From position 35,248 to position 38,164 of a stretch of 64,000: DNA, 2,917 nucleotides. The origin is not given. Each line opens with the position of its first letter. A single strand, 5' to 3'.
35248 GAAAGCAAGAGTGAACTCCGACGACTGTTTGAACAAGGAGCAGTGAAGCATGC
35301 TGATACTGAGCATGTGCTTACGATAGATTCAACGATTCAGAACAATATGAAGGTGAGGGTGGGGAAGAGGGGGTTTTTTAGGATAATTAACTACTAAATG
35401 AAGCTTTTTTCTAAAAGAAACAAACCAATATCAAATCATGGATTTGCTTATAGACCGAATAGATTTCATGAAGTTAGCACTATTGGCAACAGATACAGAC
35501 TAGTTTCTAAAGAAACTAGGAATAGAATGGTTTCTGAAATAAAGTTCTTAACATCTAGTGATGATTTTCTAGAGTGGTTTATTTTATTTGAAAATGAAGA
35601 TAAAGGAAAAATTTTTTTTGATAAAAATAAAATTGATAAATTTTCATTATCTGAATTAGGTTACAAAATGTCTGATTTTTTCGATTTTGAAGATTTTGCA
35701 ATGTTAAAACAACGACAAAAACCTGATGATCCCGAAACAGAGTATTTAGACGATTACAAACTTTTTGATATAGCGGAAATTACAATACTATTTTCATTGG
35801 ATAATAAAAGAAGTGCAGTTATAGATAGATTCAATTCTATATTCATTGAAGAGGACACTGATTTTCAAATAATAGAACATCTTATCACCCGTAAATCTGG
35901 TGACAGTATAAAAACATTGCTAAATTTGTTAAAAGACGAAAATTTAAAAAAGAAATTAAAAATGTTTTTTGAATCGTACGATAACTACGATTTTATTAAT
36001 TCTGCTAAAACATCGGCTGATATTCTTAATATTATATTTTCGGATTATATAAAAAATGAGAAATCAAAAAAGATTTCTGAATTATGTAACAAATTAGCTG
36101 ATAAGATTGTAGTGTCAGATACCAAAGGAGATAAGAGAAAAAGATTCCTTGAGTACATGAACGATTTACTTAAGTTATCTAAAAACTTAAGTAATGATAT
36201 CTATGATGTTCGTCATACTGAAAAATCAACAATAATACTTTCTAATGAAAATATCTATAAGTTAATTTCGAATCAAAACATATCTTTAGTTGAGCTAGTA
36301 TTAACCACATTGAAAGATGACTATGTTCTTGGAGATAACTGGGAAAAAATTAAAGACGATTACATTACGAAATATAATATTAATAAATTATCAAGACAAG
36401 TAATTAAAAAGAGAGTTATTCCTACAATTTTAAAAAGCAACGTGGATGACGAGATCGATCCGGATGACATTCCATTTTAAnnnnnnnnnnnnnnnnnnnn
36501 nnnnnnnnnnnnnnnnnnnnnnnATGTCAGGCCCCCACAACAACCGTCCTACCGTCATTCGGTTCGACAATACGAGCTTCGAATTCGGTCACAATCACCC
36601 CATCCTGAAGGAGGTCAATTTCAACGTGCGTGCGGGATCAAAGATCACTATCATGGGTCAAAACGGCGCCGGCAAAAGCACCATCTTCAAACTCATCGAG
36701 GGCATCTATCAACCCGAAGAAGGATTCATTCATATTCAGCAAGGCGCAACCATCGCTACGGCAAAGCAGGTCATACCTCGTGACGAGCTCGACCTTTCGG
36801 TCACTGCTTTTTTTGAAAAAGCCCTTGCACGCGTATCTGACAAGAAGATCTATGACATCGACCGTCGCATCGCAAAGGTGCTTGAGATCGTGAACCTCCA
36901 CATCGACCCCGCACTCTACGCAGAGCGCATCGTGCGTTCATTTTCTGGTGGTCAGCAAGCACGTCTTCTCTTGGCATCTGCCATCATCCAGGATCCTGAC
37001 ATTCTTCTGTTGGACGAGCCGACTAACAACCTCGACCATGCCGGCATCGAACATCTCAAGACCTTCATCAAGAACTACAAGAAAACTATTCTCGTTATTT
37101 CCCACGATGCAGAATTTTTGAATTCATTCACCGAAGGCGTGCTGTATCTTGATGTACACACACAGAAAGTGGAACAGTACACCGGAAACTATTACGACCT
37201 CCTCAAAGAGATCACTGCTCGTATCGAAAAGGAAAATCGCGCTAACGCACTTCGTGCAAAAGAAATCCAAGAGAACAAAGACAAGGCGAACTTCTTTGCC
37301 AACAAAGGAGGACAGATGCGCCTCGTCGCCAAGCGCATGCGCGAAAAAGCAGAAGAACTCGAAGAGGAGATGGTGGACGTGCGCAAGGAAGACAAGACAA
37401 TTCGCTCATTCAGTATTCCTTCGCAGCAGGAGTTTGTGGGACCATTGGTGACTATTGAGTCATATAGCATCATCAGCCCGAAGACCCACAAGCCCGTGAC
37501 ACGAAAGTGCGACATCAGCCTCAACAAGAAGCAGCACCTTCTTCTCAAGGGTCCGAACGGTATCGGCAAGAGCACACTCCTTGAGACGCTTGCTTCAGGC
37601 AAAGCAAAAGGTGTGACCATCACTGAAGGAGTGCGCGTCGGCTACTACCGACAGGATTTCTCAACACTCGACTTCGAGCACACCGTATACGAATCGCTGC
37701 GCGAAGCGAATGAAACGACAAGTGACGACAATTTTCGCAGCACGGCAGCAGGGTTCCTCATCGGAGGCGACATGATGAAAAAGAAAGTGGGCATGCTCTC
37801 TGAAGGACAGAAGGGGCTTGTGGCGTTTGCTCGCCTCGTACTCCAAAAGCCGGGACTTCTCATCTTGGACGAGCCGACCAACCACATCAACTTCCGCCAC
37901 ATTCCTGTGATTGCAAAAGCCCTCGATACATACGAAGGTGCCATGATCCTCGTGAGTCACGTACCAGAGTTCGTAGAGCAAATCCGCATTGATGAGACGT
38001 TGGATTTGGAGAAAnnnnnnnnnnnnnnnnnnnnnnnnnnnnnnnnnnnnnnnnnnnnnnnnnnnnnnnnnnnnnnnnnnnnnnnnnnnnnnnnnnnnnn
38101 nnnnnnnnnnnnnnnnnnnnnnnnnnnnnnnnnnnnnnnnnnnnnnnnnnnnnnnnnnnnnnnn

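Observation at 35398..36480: Extremely AT-rich 360-aa ORF translationally coupled to tyrS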

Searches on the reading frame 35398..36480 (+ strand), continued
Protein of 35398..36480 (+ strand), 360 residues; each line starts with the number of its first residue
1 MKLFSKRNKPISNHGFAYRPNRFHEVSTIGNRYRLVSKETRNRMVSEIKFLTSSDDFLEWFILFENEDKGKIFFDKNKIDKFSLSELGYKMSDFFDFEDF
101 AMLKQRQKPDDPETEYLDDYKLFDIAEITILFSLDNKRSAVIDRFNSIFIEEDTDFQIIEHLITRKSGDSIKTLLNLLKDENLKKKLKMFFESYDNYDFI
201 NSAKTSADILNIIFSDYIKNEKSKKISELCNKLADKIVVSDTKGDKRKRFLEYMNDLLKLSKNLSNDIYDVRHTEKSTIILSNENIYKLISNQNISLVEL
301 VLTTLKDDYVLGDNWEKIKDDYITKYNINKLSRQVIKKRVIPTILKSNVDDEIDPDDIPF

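Call 76: list_cluster_members(proteins=[P0001, P0164, P0165, P0040, P0054, P0068, P0006, P0090, P0088, P0156])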
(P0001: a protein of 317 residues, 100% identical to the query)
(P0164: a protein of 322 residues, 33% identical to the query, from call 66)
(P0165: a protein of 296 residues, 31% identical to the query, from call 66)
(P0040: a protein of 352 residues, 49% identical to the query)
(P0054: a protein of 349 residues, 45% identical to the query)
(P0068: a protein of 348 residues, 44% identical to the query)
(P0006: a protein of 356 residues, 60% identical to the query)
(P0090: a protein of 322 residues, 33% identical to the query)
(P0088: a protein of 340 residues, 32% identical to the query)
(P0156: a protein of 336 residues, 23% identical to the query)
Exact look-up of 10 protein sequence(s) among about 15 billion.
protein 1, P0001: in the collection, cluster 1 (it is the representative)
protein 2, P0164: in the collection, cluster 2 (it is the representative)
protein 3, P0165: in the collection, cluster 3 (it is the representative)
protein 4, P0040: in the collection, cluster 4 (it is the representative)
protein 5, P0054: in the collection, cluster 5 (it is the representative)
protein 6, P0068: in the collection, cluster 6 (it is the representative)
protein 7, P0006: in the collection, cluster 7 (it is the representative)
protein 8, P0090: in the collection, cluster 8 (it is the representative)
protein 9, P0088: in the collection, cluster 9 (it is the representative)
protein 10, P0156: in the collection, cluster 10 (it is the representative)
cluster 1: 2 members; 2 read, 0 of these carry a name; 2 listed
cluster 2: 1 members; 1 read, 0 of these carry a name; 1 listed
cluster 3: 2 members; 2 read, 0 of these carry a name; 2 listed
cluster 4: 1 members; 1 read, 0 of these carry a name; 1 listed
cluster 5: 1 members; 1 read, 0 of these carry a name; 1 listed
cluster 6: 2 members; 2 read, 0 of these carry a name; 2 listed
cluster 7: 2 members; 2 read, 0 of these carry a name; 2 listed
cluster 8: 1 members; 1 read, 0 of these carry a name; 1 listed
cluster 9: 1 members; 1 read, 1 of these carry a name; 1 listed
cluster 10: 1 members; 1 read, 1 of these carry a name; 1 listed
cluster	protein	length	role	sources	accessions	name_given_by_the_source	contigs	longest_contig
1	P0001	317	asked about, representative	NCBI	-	-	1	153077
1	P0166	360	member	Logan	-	-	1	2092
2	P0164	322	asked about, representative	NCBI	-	-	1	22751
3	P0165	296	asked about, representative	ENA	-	-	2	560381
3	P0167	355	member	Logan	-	-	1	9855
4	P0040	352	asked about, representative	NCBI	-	-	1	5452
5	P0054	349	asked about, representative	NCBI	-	-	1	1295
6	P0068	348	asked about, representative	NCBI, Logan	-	-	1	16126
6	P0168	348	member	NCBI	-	-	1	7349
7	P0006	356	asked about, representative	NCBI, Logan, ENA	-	-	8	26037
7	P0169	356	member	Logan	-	-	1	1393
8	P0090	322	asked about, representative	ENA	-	-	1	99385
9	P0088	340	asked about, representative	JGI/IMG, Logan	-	hypothetical protein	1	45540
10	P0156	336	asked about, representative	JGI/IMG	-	hypothetical protein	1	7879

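Call 79: find_encoding_contigs(protein=P0044, flank=6000, max_places=2)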
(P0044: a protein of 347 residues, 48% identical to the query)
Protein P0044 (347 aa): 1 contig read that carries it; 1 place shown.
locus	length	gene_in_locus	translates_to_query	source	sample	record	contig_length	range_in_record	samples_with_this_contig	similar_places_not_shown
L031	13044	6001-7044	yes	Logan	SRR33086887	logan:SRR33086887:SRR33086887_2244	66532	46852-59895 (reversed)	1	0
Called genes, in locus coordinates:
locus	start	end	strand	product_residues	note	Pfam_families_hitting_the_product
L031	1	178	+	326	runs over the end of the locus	PF00438:S-AdoMet_synt_N, PF02772:S-AdoMet_synt_M, PF02773:S-AdoMet_synt_C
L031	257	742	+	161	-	PF06983:3-dmu-9_3-mt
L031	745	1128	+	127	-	PF01641:SelR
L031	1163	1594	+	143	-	-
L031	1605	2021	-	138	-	PF03479:PCC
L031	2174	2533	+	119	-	-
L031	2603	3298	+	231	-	-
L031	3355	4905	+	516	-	PF12161:HsdM_N, PF02384:N6_Mtase, PF05175:MTS (faint), PF07669:Eco57I (weak)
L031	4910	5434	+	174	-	-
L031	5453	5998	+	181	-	-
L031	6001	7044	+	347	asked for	-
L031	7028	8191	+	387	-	PF01420:Methylase_S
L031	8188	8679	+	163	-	-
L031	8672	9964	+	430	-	-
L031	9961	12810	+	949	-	PF04313:HSDR_N, PF00270:DEAD, PF04851:ResIII, PF18766:SWI2_SNF2, PF22679:T1R_D3-like, PF12008:EcoR124_C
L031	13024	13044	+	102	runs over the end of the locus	-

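Call 80: find_encoding_contigs(protein=P0018, flank=6000, max_places=2)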
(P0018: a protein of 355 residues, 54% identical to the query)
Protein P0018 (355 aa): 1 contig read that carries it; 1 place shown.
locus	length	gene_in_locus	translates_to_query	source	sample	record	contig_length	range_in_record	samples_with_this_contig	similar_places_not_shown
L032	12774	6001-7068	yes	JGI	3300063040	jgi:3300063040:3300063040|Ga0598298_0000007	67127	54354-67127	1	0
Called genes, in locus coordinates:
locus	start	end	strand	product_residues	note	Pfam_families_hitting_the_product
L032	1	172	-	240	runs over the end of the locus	PF07963:N_methyl, PF07596:SBP_bac_10 (weak)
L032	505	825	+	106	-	-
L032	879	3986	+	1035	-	PF02384:N6_Mtase, PF07669:Eco57I (weak), PF18135:Type_ISP_C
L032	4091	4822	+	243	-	-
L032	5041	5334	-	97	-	-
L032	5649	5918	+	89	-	-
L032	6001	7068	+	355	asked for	-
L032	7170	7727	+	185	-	-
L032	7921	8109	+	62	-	-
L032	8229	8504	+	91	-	-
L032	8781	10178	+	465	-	PF01637:ATPase_2, PF13173:AAA_14, PF03008:DUF234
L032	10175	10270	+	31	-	-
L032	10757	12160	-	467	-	-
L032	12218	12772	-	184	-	?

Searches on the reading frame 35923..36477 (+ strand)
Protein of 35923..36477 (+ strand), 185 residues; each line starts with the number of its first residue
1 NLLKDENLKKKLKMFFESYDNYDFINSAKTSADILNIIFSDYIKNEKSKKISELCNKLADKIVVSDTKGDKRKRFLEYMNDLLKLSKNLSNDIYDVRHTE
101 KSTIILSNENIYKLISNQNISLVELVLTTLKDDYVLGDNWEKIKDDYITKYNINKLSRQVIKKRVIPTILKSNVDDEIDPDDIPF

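Call 66: find_homologous_proteins(query=A3, max_evalue=10)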
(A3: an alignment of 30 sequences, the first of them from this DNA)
Query A3 (30 sequences) (185 aa, profile of the alignment): 9 proteins with E <= 10 among 4359 candidates.
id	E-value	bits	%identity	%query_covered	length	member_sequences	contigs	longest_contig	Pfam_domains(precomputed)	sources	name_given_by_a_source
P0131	6.0e-53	197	33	83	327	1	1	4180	-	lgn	-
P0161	7.1e-52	194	36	99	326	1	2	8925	-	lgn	-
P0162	1.5e-51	193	38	100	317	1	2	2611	-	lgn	-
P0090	2.0e-50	189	40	99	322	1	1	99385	-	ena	-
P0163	8.9e-50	187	30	99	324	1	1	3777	-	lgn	-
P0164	6.7e-49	184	33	100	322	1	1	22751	-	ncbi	-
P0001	4.2e-46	175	100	100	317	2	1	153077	-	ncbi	-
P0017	3.1e-43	166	67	88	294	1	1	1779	-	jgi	jgi:arsenate reductase-like glutaredoxin family protein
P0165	2.6e-42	163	31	83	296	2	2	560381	-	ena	-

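Call 74: predict_structure(alignment_id=A3)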
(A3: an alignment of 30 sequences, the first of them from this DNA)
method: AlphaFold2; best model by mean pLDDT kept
length: 185 residues; sequences in the alignment: 30
mean_pLDDT: 83.6   pTM: 0.71
mean pLDDT of the five models: 83.6, 83.3, 83.2, 81.8, 80.7
residues with pLDDT >= 90: 95; 70-90: 51; 50-70: 31; < 50: 8
segments of 3 or more residues with pLDDT < 50: 43-45, 170-174
pLDDT, mean of each block of 10 residues (from residue 1): 90 98 97 92 54 89 83 92 93 82 85 98 96 79 83 81 61 57 71
secondary structure, 60 per line:
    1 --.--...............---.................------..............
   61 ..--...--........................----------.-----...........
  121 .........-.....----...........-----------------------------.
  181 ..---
elements in order: H6-20 H24-40 H47-62 H70-92 H110-129 H131-134 H140-150

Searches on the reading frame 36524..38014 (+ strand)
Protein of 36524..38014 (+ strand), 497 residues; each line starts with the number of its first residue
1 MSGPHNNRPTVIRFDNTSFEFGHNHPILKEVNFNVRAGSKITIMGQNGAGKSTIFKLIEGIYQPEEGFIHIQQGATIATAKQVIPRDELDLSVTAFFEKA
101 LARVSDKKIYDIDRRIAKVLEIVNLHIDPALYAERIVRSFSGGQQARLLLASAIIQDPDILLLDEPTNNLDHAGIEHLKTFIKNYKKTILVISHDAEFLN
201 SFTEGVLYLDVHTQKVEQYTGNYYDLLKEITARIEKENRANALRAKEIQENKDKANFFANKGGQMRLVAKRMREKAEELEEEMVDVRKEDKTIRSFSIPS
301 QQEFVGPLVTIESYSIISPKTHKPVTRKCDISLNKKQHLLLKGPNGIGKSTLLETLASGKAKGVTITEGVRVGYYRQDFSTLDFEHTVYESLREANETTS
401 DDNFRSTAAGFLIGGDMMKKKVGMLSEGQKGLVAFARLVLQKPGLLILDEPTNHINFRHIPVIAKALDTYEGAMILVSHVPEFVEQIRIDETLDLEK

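Call 4: search_protein_families(library=pfam, proteins=[window:36524-38014:+], max_evalue=1)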
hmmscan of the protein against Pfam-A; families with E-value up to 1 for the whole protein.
window:36524-38014:+ (497 aa): 47 families (the best 25 are shown)
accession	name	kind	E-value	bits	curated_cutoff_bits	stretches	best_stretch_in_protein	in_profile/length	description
PF00005.33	ABC_tran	-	2.8e-47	161.2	25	2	28-168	1-137/137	ABC transporter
PF13304.12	AAA_21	-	1.4e-18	68.5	27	4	105-200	206-304/304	AAA domain, putative AbiEii toxin, Type IV TA system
PF02463.25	SMC_N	-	2.1e-11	44.1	40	1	108-202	109-205/220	RecF/RecN/SMC N terminal domain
PF13555.12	AAA_29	-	7.6e-08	32.4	27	2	331-355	17-41/61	P-loop containing region of AAA domain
PF13401.12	AAA_22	-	8.5e-07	29.8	27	1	335-450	4-92/130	AAA domain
PF13476.12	AAA_23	-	2.3e-06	28.8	27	2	31-58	15-39/201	AAA domain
PF20720.3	nSTAND3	-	2.6e-06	27.7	27.2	1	327-361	8-42/155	Novel STAND NTPase 3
PF03193.22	RsgA_GTPase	-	3.9e-06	27.2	30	2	329-360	100-130/174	RsgA GTPase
PF13191.12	AAA_16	-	6.5e-06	27.2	32.6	1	336-405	24-95/167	AAA ATPase domain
PF13175.12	AAA_15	-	2.7e-05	24.4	32.1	1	40-254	25-191/374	AAA ATPase domain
PF13479.12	AAA_24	-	0.00022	21.6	27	1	336-359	2-23/195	AAA domain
PF05729.18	NACHT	-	0.00068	19.9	26.7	1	339-365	3-29/167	NACHT domain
PF13481.12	AAA_25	-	0.00071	19.7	27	1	335-398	32-99/195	AAA domain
PF12848.13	ABC_tran_Xtn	-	0.00079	19.9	25.9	1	210-282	2-76/85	ABC transporter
PF13604.12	AAA_30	-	0.0012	19.1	27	1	42-85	22-63/191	AAA domain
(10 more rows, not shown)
